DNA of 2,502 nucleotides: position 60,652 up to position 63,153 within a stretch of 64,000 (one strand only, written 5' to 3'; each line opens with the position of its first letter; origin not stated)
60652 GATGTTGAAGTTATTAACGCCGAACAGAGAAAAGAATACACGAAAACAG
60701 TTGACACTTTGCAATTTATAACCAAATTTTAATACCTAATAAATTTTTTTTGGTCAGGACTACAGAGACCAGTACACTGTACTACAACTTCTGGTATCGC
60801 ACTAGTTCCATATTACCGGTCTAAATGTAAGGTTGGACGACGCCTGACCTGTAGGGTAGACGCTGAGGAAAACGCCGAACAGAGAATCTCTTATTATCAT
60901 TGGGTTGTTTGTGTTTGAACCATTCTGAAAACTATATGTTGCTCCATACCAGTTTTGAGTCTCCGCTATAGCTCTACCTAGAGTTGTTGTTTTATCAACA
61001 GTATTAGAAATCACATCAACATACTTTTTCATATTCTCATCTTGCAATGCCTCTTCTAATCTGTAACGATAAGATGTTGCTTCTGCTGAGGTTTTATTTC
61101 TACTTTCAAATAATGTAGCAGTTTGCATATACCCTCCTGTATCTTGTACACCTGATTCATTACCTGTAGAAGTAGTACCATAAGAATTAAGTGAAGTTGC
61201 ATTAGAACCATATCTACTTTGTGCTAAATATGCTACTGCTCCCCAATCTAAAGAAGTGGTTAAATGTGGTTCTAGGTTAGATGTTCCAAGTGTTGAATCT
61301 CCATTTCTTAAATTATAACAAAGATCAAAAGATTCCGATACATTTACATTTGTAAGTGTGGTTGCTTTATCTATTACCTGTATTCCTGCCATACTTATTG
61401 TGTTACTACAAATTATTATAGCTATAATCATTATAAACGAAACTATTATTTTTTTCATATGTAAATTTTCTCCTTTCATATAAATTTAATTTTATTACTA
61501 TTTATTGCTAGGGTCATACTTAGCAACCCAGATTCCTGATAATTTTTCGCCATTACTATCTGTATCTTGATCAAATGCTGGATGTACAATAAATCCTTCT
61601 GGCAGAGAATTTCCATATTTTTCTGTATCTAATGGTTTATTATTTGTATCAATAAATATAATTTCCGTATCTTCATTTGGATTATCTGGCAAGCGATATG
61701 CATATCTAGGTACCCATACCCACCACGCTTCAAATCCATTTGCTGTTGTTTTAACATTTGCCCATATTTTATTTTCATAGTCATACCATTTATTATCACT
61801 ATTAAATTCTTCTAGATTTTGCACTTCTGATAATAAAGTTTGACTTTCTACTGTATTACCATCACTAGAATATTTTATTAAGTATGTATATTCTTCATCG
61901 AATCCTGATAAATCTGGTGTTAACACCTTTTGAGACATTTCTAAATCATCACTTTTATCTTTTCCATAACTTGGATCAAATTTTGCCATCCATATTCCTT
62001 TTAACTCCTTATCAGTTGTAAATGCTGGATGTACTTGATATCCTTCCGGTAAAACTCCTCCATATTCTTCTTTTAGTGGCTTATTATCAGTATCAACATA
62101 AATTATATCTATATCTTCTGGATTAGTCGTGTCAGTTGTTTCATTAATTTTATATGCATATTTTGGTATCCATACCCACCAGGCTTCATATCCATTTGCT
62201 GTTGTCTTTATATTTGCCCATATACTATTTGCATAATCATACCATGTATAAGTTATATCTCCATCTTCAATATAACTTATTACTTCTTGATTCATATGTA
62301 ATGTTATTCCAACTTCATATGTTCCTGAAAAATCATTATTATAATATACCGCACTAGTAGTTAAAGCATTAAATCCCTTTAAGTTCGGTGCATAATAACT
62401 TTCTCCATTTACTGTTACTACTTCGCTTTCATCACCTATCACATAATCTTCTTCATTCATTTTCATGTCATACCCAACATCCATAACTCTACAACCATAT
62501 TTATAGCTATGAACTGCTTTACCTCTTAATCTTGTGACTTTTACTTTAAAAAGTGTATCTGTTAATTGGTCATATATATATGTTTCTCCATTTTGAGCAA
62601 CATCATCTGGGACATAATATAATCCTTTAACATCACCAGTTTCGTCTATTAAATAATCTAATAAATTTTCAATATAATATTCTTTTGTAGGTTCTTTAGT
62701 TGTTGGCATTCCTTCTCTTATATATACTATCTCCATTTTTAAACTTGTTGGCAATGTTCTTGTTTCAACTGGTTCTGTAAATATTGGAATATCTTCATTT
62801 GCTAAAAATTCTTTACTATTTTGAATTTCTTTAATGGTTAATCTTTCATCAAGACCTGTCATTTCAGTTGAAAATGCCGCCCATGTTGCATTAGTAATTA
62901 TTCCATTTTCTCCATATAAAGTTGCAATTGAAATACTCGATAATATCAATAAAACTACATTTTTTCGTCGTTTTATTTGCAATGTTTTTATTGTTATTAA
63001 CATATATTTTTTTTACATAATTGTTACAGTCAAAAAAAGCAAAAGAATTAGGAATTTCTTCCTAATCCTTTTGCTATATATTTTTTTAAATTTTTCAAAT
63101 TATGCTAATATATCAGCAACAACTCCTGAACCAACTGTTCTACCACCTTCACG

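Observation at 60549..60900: GC-rich, repeat-containing structured segment 5' of the RT fossil, overlapping the end of a secreted-protein gene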

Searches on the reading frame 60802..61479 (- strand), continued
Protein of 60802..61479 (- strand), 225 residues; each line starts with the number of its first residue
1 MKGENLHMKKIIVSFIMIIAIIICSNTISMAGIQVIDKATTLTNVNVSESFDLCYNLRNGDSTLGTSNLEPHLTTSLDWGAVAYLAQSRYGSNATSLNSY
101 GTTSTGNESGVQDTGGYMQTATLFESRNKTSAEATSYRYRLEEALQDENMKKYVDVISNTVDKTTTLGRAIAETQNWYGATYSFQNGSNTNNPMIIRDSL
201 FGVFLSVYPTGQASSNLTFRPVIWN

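Call 68: search_solved_structures(query=A1, max_evalue=10)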
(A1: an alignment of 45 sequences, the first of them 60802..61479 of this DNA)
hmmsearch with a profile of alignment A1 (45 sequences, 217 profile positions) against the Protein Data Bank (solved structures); distinct sequences matched with E-value up to 10: 6.
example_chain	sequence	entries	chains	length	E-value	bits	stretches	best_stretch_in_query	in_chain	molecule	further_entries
7shg_A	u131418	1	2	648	0.54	12.9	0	38-66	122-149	Ribofuranosyl transferase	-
9w5p_A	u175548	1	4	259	0.84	12.2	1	63-91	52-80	Short-chain dehydrogenase/reductase SDR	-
9jdt_A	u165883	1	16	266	0.84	12.2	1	63-91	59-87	Short-chain dehydrogenase/reductase SDR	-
9ivn_A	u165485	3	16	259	0.91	12.1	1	63-91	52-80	Short-chain dehydrogenase/reductase SDR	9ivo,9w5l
2h2q_A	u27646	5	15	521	1.1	11.9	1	109-191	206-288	Bifunctional dihydrofolate reductase-thymidylate synthase | Bifunctional dihydrofolate reductase-thymidylate synthase (DHFR-TS) | DHFR-TS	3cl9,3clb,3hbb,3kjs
3inv_A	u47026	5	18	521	1.1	11.9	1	109-191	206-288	Bifunctional dihydrofolate reductase-thymidylate synthase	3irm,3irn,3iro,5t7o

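Call 72: list_cluster_members(proteins=[window:60805-61479:-, P0001, P0012, P0003, P0004])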
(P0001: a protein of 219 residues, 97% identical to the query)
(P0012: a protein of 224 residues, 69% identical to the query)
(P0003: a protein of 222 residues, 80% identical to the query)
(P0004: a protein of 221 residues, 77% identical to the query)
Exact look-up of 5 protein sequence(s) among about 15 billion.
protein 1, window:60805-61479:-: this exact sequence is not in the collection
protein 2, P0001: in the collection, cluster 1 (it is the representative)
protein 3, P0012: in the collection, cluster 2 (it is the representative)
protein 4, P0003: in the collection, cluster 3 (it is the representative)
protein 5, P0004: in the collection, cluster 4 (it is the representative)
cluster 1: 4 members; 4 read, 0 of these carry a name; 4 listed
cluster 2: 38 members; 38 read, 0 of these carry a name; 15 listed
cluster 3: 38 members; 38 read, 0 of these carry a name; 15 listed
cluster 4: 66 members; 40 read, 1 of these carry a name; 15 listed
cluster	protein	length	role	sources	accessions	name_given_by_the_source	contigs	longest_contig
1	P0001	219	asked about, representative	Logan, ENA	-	-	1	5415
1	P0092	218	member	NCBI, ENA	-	-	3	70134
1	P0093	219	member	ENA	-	-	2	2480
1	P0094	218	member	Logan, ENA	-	-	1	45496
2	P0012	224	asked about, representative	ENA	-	-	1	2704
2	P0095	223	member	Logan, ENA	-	-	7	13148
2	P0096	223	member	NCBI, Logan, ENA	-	-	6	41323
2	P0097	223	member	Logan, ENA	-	-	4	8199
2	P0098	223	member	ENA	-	-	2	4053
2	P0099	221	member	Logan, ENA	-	-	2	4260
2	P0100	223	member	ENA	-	-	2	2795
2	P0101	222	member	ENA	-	-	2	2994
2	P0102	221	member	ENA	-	-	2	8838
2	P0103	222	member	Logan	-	-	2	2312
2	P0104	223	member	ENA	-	-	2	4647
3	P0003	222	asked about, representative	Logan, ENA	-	-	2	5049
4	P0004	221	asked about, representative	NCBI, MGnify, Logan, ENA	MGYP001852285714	FL=1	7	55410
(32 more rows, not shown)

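Call 74: find_encoding_contigs(protein=P0092, flank=3000, max_places=4)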
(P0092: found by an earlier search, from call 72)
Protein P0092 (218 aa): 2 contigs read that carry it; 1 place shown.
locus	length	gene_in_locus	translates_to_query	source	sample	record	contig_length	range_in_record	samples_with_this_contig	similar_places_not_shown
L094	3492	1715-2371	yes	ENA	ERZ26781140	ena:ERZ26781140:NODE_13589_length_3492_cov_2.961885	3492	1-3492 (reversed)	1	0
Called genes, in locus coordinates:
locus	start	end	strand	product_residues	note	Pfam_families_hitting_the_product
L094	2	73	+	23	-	?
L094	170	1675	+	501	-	-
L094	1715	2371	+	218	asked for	-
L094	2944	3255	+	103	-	-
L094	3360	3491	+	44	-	?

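Call 75: find_encoding_contigs(protein=P0094, flank=3000, max_places=3)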
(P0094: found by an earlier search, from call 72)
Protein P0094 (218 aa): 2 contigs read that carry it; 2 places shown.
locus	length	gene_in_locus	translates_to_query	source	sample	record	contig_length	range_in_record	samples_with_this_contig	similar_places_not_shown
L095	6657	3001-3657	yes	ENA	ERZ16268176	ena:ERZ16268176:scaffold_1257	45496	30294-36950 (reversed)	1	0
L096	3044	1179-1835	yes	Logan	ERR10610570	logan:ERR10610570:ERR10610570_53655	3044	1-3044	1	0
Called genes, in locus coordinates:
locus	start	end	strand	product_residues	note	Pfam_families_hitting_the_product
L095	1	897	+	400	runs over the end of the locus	PF00009:GTP_EFTU, PF03144:GTP_EFTU_D2, PF03143:GTP_EFTU_D3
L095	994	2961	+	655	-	-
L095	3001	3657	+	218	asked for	-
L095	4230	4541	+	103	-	-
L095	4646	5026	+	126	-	PF02504:FA_synthesis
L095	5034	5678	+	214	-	PF02504:FA_synthesis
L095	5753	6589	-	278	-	-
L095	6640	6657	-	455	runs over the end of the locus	PF07501:G5, PF01832:Glucosaminidase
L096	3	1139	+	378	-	?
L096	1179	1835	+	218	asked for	-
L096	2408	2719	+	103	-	-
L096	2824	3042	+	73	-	?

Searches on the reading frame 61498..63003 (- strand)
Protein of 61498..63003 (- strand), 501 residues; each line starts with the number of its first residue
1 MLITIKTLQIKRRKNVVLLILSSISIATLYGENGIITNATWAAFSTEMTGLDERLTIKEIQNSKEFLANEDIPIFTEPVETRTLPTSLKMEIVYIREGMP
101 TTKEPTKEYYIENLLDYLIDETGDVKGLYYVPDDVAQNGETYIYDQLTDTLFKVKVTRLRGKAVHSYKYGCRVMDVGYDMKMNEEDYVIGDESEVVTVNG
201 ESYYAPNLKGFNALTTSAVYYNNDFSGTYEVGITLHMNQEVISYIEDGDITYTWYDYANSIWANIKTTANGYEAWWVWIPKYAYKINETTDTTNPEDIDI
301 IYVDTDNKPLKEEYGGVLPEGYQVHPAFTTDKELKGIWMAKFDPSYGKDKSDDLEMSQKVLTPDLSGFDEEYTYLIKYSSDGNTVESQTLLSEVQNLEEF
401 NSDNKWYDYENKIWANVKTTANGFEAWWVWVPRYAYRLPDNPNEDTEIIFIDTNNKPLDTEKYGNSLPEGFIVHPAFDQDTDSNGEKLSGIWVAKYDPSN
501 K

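Call 11: search_protein_families(library=pfam, proteins=[window:61498-63003:-], max_evalue=1)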
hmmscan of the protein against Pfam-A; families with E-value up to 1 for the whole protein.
window:61498-63003:- (501 aa): 2 families
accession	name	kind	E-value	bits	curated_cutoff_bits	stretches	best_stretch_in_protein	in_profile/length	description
PF01828.24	Peptidase_A4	-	0.069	13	22.3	0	264-288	64-88/206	Peptidase A4 family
PF18877.6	SSSPR-51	-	0.083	13.2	27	0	447-466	2-21/48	SSSPR-51 domain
